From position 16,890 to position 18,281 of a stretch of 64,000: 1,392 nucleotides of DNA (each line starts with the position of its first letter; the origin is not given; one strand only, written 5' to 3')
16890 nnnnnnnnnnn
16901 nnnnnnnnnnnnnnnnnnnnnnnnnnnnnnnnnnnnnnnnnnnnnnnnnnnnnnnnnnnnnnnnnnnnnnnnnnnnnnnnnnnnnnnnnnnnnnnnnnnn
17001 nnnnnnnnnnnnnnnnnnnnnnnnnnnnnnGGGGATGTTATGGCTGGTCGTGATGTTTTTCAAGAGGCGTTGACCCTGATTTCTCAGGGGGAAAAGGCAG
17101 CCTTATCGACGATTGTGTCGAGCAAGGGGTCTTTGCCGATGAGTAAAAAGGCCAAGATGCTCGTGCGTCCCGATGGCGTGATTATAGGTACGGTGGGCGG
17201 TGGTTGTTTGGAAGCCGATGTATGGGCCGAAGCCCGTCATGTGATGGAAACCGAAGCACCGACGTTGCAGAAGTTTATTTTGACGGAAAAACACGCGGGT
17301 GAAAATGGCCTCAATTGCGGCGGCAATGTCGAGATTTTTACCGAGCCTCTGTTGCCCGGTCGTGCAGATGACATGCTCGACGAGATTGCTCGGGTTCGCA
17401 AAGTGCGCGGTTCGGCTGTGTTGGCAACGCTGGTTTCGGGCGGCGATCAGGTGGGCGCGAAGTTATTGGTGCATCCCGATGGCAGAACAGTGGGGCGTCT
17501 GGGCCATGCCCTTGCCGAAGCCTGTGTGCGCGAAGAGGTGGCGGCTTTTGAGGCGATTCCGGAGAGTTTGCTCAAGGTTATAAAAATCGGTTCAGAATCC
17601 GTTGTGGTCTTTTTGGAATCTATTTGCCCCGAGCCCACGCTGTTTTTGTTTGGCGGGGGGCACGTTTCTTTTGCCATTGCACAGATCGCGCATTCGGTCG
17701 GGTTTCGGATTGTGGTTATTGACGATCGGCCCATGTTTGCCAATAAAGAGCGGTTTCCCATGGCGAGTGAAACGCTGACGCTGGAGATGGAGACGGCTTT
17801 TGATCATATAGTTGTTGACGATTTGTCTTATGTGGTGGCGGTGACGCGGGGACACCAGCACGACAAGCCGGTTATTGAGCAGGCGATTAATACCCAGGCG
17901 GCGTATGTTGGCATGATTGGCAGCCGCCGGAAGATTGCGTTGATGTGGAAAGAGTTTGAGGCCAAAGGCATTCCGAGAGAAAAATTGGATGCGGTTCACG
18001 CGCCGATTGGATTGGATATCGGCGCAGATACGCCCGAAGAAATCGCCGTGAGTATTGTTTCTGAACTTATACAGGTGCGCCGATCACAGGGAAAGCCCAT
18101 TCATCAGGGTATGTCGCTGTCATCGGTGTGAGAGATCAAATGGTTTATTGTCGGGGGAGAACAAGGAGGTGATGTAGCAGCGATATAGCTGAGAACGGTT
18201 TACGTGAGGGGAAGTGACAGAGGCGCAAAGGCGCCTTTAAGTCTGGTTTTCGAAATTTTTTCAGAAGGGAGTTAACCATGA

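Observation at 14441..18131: Orphan NUDIX–CoxD–CoxE–XdhC module: molybdo-hydroxylase maturation genes without a cognate structural enzyme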

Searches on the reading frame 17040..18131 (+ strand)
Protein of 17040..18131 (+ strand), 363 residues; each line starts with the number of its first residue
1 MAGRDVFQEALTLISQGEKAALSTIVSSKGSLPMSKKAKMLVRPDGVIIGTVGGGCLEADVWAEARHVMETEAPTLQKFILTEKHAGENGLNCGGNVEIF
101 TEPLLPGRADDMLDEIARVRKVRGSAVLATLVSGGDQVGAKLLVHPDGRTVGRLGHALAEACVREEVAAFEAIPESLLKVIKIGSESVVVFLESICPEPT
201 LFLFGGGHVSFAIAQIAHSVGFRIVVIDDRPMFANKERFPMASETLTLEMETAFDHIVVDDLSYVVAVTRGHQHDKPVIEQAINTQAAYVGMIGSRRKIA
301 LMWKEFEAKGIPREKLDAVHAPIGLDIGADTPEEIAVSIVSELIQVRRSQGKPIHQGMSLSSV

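Call 3: search_protein_families(library=pfam, proteins=[window:17040-18131:+], max_evalue=0.01)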
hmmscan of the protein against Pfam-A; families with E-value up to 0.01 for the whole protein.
window:17040-18131:+ (363 aa): 2 families
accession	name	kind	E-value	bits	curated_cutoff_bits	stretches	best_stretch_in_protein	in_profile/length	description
PF13478.12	XdhC_C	-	2.9e-45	154.3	29.7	1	201-343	1-125/125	XdhC Rossmann domain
PF02625.21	XdhC_CoxI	-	4.1e-27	94.3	24.3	2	14-79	2-67/68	XdhC and CoxI family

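Call 4: search_protein_families(library=ncbifam, proteins=[window:17040-18131:+], max_evalue=0.01)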
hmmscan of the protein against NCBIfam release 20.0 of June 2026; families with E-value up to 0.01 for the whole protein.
window:17040-18131:+ (363 aa): 2 families
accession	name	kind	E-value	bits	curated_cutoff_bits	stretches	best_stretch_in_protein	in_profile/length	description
NF045664.1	XdhC_rel_AOR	equivalog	6.1e-98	328.3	350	1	7-348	2-345/346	XdhC family aldehyde oxidoreductase maturation factor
TIGR02964.1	xanthine_xdhC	equivalog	1.4e-37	129.6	161.6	1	22-344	2-246/246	xanthine dehydrogenase accessory protein XdhC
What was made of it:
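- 17040..18131 (+): XdhC/PaoD-family molybdenum-cofactor chaperone, 363 aa (XdhC_CoxI N-domain plus XdhC_C Rossmann domain). Calls 3 and 4 (NCBIfam XdhC_rel_AOR at 328 bits against a cut-off of 350).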

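Call 12: find_encoding_contigs(protein=window:17040-18131:+, flank=10000, max_places=6)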
Protein window:17040-18131:+ (363 aa): 2 contigs read that carry it; 2 places shown.
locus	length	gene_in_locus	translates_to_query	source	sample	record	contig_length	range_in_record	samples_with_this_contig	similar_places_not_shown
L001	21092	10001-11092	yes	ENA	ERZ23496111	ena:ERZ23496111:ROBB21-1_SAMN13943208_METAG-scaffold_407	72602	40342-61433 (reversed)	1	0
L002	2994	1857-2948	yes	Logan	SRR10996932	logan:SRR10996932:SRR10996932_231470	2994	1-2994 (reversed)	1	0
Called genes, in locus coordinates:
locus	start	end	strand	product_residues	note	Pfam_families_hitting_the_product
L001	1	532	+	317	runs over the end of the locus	-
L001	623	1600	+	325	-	PF12849:PBP_like_2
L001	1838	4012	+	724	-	PF24807:WD40_CDC20-Fz (weak), PF23756:Beta-prop_HPS5, PF25173:Beta-prop_WDR3_1st, PF23381:Beta-prop_IFT122_1st (weak), PF00528:BPD_transp_1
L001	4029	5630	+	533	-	PF00528:BPD_transp_1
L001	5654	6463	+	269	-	PF00005:ABC_tran, PF02463:SMC_N (weak), PF13304:AAA_21 (faint)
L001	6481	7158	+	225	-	PF01895:PhoU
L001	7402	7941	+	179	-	PF00293:NUDIX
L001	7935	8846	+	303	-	PF05496:RuvB_N (faint), PF00004:AAA, PF07726:AAA_3 (faint), PF07728:AAA_5, PF13401:AAA_22 (faint)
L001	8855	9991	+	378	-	PF05762:VWA_CoxE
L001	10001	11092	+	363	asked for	PF02625:XdhC_CoxI, PF13478:XdhC_C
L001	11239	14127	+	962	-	PF13620:CarboxypepD_reg, PF13715:CarbopepD_reg_2, PF07715:Plug (weak), PF00593:TonB_dep_Rec_b-barrel, PF25183:OMP_b-brl_4, PF14905:OMP_b-brl_3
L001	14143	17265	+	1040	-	-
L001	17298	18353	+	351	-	PF19572:PorV, PF18990:DUF5723 (faint)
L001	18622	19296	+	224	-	PF04012:PspA_IM30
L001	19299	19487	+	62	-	-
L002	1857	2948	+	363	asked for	PF02625:XdhC_CoxI, PF13478:XdhC_C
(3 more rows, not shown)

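Call 29: find_homologous_proteins(query=window:17040-18131:+, max_evalue=1e-10)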
Query window:17040-18131:+ (363 aa): 7986 proteins with E <= 1e-10 among 8000 candidates; the best 120 are listed.
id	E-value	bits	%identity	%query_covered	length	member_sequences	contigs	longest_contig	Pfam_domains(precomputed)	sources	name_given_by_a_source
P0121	5.2e-224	761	95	100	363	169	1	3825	PF02625.22,PF13478.13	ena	-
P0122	6.0e-224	761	96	100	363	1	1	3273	PF02625.22,PF13478.13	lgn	-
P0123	1.6e-210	716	90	100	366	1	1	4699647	PF02625.22,PF13478.13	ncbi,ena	-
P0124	1.4e-205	700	86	100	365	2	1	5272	PF02625.22,PF13478.13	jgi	jgi:xanthine dehydrogenase accessory factor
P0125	7.4e-205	698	86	100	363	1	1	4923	PF02625.22,PF13478.13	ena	-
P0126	8.8e-205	698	87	100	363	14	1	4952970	PF02625.22,PF13478.13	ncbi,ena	-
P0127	4.7e-201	685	85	99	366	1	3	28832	PF02625.22,PF13478.13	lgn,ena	-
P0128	3.6e-200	682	85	100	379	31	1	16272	PF02625.22,PF13478.13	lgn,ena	-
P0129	4.9e-196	669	84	99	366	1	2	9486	PF02625.22,PF13478.13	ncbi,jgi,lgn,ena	-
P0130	2.9e-181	620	79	98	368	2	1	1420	PF02625.22,PF13478.13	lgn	-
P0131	2.9e-175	600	76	99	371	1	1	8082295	PF02625.22,PF13478.13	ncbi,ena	-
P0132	5.9e-175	599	75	100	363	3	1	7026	PF02625.22,PF13478.13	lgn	-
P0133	4.6e-174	597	74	100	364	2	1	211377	PF02625.22,PF13478.13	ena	-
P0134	1.1e-172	592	76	99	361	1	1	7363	PF02625.22,PF13478.13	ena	-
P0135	9.5e-172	589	76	99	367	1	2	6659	PF02625.22,PF13478.13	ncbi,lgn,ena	-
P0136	1.8e-171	588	76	99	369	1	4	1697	PF02625.22,PF13478.13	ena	-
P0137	2.0e-171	588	74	99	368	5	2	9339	PF02625.22,PF13478.13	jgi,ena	jgi:xanthine dehydrogenase accessory factor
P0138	4.8e-171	587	74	99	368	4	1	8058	PF02625.22,PF13478.13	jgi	jgi:xanthine dehydrogenase accessory factor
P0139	7.8e-171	586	73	99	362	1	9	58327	PF02625.22,PF13478.13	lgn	-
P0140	9.4e-171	586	74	99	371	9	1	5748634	PF02625.22,PF13478.13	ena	-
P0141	1.3e-170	585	73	100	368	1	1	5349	PF02625.22,PF13478.13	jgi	-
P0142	2.0e-170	585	74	99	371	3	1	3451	PF02625.22,PF13478.13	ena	-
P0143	3.4e-170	584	74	99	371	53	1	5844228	PF02625.22,PF13478.13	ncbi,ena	-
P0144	5.4e-170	583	73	99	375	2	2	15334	PF02625.22,PF13478.13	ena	-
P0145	9.7e-170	582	74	99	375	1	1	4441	PF02625.22,PF13478.13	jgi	jgi:xanthine dehydrogenase accessory factor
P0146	1.3e-169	582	76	98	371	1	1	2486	PF02625.22,PF13478.13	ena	-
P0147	1.8e-169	581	74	99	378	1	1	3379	PF02625.22,PF13478.13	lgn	-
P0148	2.4e-169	581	74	99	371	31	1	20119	PF02625.22,PF13478.13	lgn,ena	-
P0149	4.6e-169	580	73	99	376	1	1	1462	PF02625.22,PF13478.13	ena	-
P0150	1.9e-168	578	73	100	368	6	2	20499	PF02625.22,PF13478.13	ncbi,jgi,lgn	ncbi:MAG: xanthine dehydrogenase accessory factor [Candidatus Latescibacterota bacterium]|jgi:xanthi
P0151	3.4e-168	577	73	99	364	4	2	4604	PF02625.22,PF13478.13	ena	-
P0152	9.5e-168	576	73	99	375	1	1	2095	PF02625.22,PF13478.13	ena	-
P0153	2.3e-167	575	73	99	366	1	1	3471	PF02625.22,PF13478.13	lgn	-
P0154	7.2e-167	573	72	99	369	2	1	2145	PF02625.22,PF13478.13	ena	-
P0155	2.9e-166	571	72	99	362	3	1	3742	PF02625.22,PF13478.13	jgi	jgi:xanthine dehydrogenase accessory factor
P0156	3.1e-166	571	71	100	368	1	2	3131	PF02625.22,PF13478.13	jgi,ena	-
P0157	1.0e-164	566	72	99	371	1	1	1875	PF02625.22,PF13478.13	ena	-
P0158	2.5e-162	558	71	99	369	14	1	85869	PF02625.22,PF13478.13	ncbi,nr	ncbi:MAG: dehydrogenase [Gemmatimonadetes bacterium]|nr:dehydrogenase [Gemmatimonadota bacterium]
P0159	3.7e-162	557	74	97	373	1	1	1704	PF02625.22,PF13478.13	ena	-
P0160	1.1e-161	556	71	99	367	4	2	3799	PF02625.22,PF13478.13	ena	-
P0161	1.6e-160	552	71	99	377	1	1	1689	PF02625.22,PF13478.13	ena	-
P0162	6.1e-160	550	71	99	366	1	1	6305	PF02625.22,PF13478.13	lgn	-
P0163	9.8e-160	549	70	99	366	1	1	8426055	PF02625.22,PF13478.13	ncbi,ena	-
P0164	1.2e-159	549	70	99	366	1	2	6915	PF02625.22,PF13478.13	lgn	-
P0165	4.6e-159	547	69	99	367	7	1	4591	PF02625.22,PF13478.13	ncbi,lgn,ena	-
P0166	7.6e-159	546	71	99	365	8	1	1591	PF02625.22,PF13478.13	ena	-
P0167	2.8e-158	545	70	99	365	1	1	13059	PF02625.22,PF13478.13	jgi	jgi:xanthine dehydrogenase accessory factor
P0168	1.3e-157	542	70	99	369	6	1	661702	PF02625.22,PF13478.13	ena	-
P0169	1.9e-157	542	71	99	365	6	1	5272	PF02625.22,PF13478.13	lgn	-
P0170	2.0e-157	542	70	99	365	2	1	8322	PF02625.22,PF13478.13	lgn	-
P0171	4.2e-157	541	70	99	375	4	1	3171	PF02625.22,PF13478.13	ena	-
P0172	8.1e-156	537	69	99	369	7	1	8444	PF02625.22,PF13478.13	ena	-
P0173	1.2e-155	536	68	98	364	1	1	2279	PF02625.22,PF13478.13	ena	-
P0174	3.4e-155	535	70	99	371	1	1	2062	PF02625.22,PF13478.13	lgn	-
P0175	1.0e-154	533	69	99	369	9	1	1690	PF02625.22,PF13478.13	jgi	jgi:xanthine dehydrogenase accessory factor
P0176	2.6e-154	532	68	99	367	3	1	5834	PF02625.22,PF13478.13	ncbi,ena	-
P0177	1.6e-153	529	68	99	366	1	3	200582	PF02625.22,PF13478.13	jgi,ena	jgi:xanthine dehydrogenase accessory factor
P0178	6.6e-153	527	67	99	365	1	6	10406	PF02625.22,PF13478.13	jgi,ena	-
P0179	1.1e-152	526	67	99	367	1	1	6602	PF02625.22,PF13478.13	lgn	-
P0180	4.3e-152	524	67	98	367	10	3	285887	PF02625.22,PF13478.13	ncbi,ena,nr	ncbi:MAG: xanthine dehydrogenase [Gemmatimonadetes bacterium]|nr:xanthine dehydrogenase [Gemmatimona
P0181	7.6e-152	523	67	99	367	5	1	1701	PF02625.22,PF13478.13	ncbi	-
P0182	1.0e-151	523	70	99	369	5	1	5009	PF02625.22,PF13478.13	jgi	-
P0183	3.9e-151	521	68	99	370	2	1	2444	PF02625.22,PF13478.13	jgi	jgi:xanthine dehydrogenase accessory factor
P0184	5.6e-151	521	67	99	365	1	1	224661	PF02625.22,PF13478.13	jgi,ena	jgi:xanthine dehydrogenase accessory factor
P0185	2.8e-149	515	67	97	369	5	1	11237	PF02625.22,PF13478.13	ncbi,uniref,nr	ncbi:MAG: hypothetical protein A3F84_00200 [Candidatus Handelsmanbacteria bacterium RIFCSPLOWO2_12_F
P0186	5.2e-148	511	67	100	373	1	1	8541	PF02625.22,PF13478.13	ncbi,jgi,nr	ncbi:MAG: XdhC family protein [Candidatus Latescibacteria bacterium]|jgi:xanthine dehydrogenase acce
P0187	2.0e-147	509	68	97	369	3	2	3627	PF02625.22,PF13478.13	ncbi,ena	-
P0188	5.7e-147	507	65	99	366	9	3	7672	PF02625.22,PF13478.13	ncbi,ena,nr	ncbi:XdhC family protein [bacterium]|nr:XdhC family protein [bacterium]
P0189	6.4e-147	507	66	97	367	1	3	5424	PF02625.22,PF13478.13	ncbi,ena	-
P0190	7.7e-147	507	65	99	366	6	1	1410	PF02625.22,PF13478.13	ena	-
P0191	7.0e-146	504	66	97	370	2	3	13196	PF02625.22,PF13478.13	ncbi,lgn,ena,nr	ncbi:MAG: XdhC/CoxI family protein [Candidatus Latescibacteria bacterium]|nr:XdhC/CoxI family protei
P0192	3.1e-144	498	67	97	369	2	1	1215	PF02625.22,PF13478.13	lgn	-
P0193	1.3e-141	490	65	97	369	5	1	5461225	PF02625.22,PF13478.13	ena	-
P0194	1.5e-137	477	63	97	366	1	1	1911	PF02625.22,PF13478.13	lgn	-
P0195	5.1e-136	471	64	97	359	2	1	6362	PF02625.22,PF13478.13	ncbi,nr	ncbi:MAG: XdhC family protein [Candidatus Latescibacteria bacterium]|nr:XdhC family protein [Candida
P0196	2.3e-135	469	62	98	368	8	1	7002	PF02625.22,PF13478.13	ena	-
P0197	2.3e-135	469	63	96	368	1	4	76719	PF02625.22,PF13478.13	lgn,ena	-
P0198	4.3e-135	468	86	69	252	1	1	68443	PF02625.22,PF13478.13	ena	-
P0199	1.9e-134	466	63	97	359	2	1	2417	PF02625.22,PF13478.13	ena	-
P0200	1.3e-133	464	62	97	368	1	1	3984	PF02625.22,PF13478.13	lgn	-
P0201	1.2e-132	460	61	97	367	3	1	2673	PF02625.22,PF13478.13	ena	-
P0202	2.1e-132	460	63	96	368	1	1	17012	PF02625.22,PF13478.13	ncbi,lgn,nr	ncbi:MAG: XdhC family protein [Candidatus Latescibacteria bacterium]|nr:XdhC family protein [Candida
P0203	8.7e-132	458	61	96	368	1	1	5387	PF02625.22,PF13478.13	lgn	-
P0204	1.7e-131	457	60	97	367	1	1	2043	PF02625.22,PF13478.13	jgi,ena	-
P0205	4.4e-130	452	61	99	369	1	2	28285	PF02625.22,PF13478.13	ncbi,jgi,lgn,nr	ncbi:MAG: XdhC family protein [candidate division Zixibacteria bacterium]|nr:XdhC family protein [ca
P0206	6.7e-130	451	61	97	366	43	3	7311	PF02625.22,PF13478.13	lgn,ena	-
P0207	7.0e-130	451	60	97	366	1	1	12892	PF02625.22,PF13478.13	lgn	-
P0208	9.3e-130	451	62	97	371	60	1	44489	PF02625.22,PF13478.13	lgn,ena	-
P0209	3.6e-129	449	61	97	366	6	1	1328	PF02625.22,PF13478.13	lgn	-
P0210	1.1e-128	447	61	97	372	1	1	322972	PF02625.22,PF13478.13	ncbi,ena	-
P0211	5.4e-128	445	60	97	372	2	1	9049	PF02625.22,PF13478.13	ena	-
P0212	1.1e-127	444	61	97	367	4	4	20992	PF02625.22,PF13478.13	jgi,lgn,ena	-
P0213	1.1e-127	444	61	97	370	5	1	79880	PF02625.22,PF13478.13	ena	-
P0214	4.3e-127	442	60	99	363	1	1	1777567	PF02625.22,PF13478.13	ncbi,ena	-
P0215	5.9e-127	442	61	97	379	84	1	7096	PF02625.22,PF13478.13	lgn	-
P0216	5.2e-126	439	61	97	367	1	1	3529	PF02625.22,PF13478.13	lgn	-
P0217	6.2e-125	435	95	58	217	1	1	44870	PF13478.13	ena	-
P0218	5.9e-124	432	59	97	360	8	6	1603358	PF02625.22,PF13478.13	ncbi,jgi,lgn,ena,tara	tara:strand:- start:26272 stop:27354 length:1083 start_codon:yes stop_codon:yes gene_type:complete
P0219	1.3e-122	427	57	94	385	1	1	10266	PF02625.22,PF13478.13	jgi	jgi:xanthine dehydrogenase accessory factor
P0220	1.7e-122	427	57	94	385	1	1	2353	PF02625.22,PF13478.13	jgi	-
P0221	1.8e-122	427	58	97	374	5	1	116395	PF02625.22,PF13478.13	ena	-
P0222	2.9e-122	426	57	94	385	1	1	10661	PF02625.22,PF13478.13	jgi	jgi:xanthine dehydrogenase accessory factor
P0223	3.3e-122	426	57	94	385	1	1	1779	PF02625.22,PF13478.13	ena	-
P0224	5.5e-122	425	57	94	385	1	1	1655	PF02625.22,PF13478.13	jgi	-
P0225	1.2e-121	424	58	96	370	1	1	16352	PF02625.22,PF13478.13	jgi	-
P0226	1.3e-121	424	56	95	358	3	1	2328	PF02625.22,PF13478.13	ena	-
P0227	1.5e-121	424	57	94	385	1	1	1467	PF02625.22,PF13478.13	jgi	-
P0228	3.9e-121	423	56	94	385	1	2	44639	PF02625.22,PF13478.13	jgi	jgi:xanthine dehydrogenase accessory factor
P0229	2.1e-120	420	57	97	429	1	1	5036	PF00462.31,PF02625.22,PF13478.13,PF13417.13,PF13409.13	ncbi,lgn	-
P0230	3.1e-120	420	56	94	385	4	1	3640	PF02625.22,PF13478.13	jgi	-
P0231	5.0e-120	419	58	96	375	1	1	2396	PF02625.22,PF13478.13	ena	-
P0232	5.2e-120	419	55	95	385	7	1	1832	PF02625.22,PF13478.13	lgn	-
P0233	1.1e-119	418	56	95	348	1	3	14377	PF02625.22,PF13478.13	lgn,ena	-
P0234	6.5e-119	415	56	95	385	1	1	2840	PF02625.22,PF13478.13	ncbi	-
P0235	7.9e-119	415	56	95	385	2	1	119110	PF02625.22,PF13478.13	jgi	jgi:xanthine dehydrogenase accessory factor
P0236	8.7e-119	415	55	95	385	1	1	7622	PF02625.22,PF13478.13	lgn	-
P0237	9.7e-119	415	56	95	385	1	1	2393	PF02625.22,PF13478.13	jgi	jgi:xanthine dehydrogenase accessory factor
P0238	1.1e-118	414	55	94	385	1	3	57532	PF02625.22,PF13478.13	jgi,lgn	jgi:xanthine dehydrogenase accessory factor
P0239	1.8e-118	414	55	94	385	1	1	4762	PF02625.22,PF13478.13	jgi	jgi:xanthine dehydrogenase accessory factor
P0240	2.1e-118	414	55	94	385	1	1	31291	PF02625.22,PF13478.13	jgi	jgi:xanthine dehydrogenase accessory factor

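Call 30: find_encoding_contigs(protein=P0218, flank=10000, max_places=2)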
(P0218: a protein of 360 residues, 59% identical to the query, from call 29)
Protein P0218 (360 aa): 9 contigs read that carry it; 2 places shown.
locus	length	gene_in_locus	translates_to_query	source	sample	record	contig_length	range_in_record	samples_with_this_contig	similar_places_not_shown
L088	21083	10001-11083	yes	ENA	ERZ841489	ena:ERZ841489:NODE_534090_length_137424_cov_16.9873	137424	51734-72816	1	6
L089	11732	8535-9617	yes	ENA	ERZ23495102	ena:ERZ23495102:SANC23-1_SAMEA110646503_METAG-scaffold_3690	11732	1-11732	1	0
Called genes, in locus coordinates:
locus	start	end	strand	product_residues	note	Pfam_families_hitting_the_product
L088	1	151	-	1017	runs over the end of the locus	PF07517:SecA_DEAD, PF00270:DEAD (weak), PF01043:SecA_PP_bind, PF21090:P-loop_SecA, PF07516:SecA_SW, PF02810:SEC-C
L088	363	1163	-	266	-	PF00140:Sigma70_r1_2, PF04542:Sigma70_r2, PF04539:Sigma70_r3, PF04545:Sigma70_r4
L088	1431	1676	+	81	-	-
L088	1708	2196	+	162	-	PF02700:PurS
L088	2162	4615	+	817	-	PF18072:FGAR-AT_linker, PF00586:AIRS, PF02769:AIRS_C, PF00586:AIRS, PF02769:AIRS_C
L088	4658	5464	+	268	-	PF13507:GATase_5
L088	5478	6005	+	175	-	PF13491:FtsK_4TM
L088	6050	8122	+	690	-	PF00082:Peptidase_S8, PF13860:FlgD_ig (weak)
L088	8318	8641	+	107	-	PF01521:Fe-S_biosyn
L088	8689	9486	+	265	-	PF10609:ParA, PF01656:CbiA, PF13614:AAA_31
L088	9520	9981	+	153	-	PF14464:Prok-JAB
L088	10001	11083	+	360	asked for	PF02625:XdhC_CoxI, PF13478:XdhC_C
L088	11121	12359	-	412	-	PF00155:Aminotran_1_2 (weak), PF01041:DegT_DnrJ_EryC1, PF01212:Beta_elim_lyase (weak)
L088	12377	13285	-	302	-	PF02881:SRP54_N, PF13191:AAA_16 (weak), PF06414:Zeta_toxin, PF13604:AAA_30, PF00448:SRP54, PF01656:CbiA (weak), PF13401:AAA_22 (weak), PF13671:AAA_33 (weak), +1 more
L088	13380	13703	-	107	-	PF00085:Thioredoxin, PF00578:AhpC-TSA (weak), PF13098:Thioredoxin_2, PF13905:Thioredoxin_8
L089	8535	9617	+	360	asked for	PF02625:XdhC_CoxI, PF13478:XdhC_C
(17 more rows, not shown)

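Call 31: find_encoding_contigs(protein=P0205, flank=10000, max_places=1)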
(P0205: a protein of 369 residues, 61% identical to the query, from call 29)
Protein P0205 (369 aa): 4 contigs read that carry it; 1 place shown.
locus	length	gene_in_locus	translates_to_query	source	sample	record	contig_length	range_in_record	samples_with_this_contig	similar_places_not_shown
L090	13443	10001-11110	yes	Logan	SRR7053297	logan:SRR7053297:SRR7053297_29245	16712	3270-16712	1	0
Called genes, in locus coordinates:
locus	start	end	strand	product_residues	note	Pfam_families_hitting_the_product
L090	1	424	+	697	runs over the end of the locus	PF00082:Peptidase_S8, PF13860:FlgD_ig (weak)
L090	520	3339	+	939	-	PF00930:DPPIV_N (faint), PF26550:Tricorn_2nd, PF25174:Beta-prop_THOC3 (faint), PF26550:Tricorn_2nd, PF26549:Tricorn_N, PF07676:PD40, PF26549:Tricorn_N (weak)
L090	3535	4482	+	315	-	-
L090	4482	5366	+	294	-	PF08308:PEGA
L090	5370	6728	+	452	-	PF01436:NHL (faint), PF08450:SGL (faint), PF24684:Vgb_lyase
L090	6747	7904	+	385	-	PF00266:Aminotran_5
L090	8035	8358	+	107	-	PF01521:Fe-S_biosyn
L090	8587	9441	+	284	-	PF10609:ParA, PF01656:CbiA, PF02374:ArsA_ATPase (weak), PF09140:MipZ (weak), PF13614:AAA_31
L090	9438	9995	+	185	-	PF14464:Prok-JAB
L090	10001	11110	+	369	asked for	PF02625:XdhC_CoxI, PF13478:XdhC_C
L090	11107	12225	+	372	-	PF02445:NadA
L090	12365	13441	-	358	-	?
